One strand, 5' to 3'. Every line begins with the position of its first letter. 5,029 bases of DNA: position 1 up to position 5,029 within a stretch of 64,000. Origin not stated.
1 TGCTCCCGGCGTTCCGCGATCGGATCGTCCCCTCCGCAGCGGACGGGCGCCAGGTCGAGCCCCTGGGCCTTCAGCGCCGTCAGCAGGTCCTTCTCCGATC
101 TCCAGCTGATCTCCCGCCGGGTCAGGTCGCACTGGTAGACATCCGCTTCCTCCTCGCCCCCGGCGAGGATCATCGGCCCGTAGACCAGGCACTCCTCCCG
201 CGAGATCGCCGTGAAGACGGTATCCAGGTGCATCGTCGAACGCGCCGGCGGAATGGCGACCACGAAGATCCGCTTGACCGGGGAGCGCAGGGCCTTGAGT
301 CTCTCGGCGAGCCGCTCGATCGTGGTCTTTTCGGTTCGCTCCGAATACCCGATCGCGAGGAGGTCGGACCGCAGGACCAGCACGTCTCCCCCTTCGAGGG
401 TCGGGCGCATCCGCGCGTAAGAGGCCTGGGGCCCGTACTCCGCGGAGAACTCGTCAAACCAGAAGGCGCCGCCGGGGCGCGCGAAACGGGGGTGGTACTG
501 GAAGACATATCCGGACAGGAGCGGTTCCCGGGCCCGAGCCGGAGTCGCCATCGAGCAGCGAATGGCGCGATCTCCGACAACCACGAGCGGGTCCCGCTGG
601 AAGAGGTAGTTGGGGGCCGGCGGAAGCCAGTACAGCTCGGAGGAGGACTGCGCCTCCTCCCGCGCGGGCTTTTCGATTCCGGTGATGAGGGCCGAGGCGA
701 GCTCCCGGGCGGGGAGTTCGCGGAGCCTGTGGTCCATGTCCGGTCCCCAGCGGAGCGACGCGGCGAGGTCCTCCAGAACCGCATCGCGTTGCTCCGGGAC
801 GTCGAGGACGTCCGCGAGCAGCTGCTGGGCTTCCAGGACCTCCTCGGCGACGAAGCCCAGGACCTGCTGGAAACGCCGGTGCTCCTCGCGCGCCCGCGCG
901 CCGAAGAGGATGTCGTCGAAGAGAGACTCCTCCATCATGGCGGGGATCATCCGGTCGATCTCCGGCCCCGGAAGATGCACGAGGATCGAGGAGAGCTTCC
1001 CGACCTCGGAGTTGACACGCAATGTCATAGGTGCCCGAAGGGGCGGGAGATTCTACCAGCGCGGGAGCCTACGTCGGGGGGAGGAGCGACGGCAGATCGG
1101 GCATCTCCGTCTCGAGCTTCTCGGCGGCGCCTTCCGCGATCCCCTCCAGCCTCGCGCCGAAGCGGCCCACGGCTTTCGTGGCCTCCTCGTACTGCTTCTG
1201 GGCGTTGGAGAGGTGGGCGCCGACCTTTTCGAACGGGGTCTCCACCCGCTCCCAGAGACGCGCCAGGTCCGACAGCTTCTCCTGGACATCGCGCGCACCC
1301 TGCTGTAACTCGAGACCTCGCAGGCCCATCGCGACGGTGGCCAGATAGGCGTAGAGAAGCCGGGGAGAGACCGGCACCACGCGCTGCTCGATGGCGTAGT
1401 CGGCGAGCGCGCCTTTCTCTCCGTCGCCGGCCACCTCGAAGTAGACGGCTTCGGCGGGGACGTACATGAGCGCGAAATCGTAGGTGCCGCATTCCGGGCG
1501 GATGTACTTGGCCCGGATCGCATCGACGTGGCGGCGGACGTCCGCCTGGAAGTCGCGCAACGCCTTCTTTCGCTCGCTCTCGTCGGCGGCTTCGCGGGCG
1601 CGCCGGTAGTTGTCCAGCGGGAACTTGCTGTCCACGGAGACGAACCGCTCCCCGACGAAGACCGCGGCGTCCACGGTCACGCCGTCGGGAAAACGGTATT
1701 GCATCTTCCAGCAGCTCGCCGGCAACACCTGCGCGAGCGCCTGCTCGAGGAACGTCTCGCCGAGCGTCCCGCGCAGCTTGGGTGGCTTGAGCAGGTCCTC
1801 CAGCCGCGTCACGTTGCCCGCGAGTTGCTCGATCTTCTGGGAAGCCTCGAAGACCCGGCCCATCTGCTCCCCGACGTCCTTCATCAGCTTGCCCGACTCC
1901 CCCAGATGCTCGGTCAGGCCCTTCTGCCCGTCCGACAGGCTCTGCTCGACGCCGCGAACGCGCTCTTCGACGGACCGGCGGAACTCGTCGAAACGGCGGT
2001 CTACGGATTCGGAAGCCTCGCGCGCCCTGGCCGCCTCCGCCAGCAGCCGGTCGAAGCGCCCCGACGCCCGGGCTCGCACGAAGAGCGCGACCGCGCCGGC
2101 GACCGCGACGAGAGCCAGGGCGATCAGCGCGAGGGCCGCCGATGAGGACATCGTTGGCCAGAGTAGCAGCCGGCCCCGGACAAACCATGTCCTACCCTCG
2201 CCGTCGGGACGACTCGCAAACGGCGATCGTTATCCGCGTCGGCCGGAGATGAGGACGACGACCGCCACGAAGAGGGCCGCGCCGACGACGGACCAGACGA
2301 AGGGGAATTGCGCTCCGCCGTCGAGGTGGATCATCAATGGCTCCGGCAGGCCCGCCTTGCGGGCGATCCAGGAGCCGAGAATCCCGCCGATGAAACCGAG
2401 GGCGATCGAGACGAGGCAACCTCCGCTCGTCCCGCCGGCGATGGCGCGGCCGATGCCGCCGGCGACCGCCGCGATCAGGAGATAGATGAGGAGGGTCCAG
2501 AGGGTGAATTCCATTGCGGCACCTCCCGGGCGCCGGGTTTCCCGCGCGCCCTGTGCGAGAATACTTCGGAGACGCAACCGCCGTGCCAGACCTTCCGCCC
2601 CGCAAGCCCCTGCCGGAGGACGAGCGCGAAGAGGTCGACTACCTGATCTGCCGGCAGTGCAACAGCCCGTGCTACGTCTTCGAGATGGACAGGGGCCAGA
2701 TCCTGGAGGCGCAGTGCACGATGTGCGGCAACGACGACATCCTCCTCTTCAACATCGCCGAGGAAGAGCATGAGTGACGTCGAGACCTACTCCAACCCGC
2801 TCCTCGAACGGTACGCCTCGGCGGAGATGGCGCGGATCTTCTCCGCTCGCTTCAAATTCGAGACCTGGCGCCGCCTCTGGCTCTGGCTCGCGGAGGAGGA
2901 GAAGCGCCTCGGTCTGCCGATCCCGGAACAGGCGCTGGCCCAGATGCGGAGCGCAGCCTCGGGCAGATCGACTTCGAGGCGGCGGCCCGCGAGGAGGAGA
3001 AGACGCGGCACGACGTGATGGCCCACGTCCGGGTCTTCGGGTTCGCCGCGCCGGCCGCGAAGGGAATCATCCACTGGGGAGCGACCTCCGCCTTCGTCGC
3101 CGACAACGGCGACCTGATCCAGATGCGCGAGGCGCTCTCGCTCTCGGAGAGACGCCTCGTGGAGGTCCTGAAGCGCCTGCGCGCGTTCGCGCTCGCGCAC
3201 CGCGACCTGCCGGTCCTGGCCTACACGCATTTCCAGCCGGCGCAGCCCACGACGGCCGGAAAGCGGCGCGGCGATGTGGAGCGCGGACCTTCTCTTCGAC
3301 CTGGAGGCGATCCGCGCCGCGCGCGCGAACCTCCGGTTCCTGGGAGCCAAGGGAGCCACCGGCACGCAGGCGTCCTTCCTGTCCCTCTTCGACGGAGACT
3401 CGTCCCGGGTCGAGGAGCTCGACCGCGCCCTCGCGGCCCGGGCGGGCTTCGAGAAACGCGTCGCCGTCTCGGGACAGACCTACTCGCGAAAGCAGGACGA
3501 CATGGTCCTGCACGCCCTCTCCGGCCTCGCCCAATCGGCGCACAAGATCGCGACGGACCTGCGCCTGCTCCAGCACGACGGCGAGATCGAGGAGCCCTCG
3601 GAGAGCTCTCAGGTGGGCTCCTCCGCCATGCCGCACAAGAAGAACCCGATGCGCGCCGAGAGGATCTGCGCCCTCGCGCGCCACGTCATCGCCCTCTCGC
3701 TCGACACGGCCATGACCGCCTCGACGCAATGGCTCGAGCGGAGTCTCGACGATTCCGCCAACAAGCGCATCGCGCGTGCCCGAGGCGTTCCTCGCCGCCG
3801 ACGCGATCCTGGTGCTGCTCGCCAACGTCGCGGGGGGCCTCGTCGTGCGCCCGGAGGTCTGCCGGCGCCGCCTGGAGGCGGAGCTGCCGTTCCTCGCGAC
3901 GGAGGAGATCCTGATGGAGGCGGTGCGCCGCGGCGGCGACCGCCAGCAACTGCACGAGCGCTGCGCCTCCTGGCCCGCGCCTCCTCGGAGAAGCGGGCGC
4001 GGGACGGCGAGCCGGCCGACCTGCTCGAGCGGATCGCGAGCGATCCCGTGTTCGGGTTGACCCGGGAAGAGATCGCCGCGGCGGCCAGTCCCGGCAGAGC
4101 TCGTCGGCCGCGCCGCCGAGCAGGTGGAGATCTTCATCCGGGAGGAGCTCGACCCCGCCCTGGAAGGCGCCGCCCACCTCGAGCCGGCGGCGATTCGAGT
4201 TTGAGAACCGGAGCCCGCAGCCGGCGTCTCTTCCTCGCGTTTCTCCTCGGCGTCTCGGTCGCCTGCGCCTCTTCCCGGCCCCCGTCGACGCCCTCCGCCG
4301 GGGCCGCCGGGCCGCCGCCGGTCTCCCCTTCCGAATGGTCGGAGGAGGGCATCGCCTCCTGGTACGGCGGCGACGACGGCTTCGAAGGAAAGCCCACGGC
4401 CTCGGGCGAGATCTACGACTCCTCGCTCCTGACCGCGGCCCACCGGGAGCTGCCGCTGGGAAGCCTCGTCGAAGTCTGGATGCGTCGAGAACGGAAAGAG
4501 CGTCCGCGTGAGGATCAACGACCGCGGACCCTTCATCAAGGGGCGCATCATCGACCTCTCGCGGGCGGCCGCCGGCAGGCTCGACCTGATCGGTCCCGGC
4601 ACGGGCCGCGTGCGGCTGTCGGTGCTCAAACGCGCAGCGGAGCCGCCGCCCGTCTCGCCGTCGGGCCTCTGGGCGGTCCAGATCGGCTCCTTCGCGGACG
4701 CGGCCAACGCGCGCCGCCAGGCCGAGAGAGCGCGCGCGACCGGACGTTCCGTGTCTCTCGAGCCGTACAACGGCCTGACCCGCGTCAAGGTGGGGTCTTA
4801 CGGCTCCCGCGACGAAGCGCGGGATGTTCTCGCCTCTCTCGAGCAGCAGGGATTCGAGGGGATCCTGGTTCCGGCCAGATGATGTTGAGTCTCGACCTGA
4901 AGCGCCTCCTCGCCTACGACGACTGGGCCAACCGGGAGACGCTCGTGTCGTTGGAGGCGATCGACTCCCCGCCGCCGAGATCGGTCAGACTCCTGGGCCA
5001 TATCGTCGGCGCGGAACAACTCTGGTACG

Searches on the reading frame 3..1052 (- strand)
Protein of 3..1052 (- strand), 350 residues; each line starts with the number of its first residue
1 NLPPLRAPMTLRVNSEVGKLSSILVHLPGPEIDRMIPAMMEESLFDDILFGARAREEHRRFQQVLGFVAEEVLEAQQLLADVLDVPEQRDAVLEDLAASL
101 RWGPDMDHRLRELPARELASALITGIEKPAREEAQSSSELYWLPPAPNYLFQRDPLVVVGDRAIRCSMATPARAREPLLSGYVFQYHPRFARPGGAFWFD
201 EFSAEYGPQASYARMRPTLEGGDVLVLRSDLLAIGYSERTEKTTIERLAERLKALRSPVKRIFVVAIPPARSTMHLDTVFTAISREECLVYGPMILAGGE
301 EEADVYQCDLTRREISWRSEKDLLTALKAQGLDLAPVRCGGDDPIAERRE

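Call 38: search_protein_families(library=pfam, proteins=[window:3-1052:-], max_evalue=0.001)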
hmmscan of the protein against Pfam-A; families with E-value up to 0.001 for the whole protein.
window:3-1052:- (350 aa): 1 family
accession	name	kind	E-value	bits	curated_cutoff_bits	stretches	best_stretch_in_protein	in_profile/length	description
PF02274.22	ADI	-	2.3e-45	155.7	22.8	1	44-350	4-317/377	Arginine deiminase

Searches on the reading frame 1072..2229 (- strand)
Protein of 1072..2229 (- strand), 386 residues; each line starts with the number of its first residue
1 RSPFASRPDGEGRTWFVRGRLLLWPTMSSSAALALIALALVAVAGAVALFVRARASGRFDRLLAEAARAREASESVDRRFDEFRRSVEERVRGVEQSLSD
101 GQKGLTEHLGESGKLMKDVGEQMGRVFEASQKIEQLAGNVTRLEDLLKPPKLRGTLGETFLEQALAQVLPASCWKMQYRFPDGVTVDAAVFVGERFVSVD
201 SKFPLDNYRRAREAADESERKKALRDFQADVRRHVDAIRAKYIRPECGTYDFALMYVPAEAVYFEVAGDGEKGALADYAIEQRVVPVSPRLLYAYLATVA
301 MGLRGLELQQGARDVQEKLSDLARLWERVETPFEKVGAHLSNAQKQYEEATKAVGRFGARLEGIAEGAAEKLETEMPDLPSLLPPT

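Call 38: search_protein_families(library=pfam, proteins=[window:1072-2229:-], max_evalue=0.001)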
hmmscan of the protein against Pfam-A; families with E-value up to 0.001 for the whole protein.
window:1072-2229:- (386 aa): 1 family
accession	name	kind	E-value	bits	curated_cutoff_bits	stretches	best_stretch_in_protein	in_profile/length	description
PF02646.22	RmuC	-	3e-52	178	26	1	90-364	6-281/291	RmuC family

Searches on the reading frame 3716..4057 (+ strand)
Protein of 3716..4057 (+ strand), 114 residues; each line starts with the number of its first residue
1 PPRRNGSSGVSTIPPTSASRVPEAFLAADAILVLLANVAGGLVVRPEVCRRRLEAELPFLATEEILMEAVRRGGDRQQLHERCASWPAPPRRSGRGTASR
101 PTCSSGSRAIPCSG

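Call 38: search_protein_families(library=pfam, proteins=[window:3716-4057:+], max_evalue=0.001)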
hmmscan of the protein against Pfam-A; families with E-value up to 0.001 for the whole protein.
window:3716-4057:+ (114 aa): 1 family
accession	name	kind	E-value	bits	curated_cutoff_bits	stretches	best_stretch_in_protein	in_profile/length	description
PF10397.14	ADSL_C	-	0.00011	22.9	32.7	1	58-81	1-24/79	Adenylosuccinate lyase C-terminus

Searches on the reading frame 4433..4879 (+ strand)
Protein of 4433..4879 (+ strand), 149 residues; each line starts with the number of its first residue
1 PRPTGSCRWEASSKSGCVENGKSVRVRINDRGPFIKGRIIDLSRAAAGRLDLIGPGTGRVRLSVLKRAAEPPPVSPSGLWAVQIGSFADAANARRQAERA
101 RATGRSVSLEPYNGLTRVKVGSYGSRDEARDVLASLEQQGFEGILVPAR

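Call 38: search_protein_families(library=pfam, proteins=[window:4433-4879:+], max_evalue=0.001)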
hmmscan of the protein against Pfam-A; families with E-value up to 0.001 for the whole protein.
window:4433-4879:+ (149 aa): 2 families
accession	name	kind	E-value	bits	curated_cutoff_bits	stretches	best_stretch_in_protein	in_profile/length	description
PF05036.18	SPOR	-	2.2e-17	63.6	21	1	77-146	2-75/76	SPOR domain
PF03330.24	DPBB_1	-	5.9e-13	49.3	28.8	1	17-61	37-82/83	Lytic transglycolase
